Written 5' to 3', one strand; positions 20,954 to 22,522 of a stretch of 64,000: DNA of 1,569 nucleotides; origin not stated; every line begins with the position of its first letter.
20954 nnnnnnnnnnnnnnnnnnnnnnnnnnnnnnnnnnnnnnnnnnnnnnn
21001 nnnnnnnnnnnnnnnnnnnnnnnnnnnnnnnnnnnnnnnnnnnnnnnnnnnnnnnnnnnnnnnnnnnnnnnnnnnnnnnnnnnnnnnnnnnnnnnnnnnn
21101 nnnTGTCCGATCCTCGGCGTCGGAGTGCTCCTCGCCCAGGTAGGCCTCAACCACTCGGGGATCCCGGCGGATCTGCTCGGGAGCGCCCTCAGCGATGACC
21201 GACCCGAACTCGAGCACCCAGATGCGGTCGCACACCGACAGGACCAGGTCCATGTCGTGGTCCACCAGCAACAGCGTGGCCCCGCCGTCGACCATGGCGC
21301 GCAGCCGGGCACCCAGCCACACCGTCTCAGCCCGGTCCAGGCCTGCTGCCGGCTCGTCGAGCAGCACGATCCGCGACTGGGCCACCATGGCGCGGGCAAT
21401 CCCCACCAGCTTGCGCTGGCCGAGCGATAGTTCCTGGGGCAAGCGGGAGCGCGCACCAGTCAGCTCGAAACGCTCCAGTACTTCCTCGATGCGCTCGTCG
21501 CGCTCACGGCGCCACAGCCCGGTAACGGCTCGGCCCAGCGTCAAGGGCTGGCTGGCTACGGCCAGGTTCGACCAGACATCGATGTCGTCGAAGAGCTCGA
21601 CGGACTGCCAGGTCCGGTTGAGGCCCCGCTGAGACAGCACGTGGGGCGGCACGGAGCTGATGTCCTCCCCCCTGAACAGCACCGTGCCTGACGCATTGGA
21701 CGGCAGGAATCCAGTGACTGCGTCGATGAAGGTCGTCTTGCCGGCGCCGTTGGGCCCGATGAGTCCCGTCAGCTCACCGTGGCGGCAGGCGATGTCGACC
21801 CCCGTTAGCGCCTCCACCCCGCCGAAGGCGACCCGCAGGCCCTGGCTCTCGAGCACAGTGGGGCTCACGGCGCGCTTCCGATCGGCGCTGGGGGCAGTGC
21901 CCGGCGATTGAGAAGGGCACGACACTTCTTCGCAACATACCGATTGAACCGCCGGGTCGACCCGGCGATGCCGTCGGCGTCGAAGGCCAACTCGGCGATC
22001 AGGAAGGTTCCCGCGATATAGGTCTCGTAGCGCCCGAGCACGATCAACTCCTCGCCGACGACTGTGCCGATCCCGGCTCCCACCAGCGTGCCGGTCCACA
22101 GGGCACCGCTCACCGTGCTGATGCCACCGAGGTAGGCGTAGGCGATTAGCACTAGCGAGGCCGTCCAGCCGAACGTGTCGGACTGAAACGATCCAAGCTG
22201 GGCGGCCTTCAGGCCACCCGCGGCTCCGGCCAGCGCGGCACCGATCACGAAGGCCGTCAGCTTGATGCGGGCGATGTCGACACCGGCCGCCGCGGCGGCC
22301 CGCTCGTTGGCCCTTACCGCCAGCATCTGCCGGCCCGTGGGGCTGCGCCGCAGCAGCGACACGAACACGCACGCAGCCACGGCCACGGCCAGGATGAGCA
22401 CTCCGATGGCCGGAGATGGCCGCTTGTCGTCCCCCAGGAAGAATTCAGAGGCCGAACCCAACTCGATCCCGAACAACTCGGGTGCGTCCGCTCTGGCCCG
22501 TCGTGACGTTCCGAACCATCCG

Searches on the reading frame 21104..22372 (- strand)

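Call 11: search_protein_families(library=pfam, proteins=[window:21104-22372:-], max_evalue=0.001)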
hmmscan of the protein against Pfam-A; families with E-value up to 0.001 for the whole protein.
window:21104-22372:- (423 aa): 6 families
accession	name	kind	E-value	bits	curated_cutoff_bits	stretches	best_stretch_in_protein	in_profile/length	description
PF00005.33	ABC_tran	-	8e-27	94.9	25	1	189-342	1-136/137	ABC transporter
PF12399.14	BCA_ABC_TP_C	-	4.6e-13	48.9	25.5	1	392-416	2-26/27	Branched-chain amino acid ATP-binding cassette transporter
PF13304.12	AAA_21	-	8.8e-10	39.6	27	1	201-222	1-22/304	AAA domain, putative AbiEii toxin, Type IV TA system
PF02463.25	SMC_N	-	2.1e-06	27.8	40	1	200-359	25-185/220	RecF/RecN/SMC N terminal domain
PF13555.12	AAA_29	-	5.7e-05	23.2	27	1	196-223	19-46/61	P-loop containing region of AAA domain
PF13476.12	AAA_23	-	0.00012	23.2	27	1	200-225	20-45/201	AAA domain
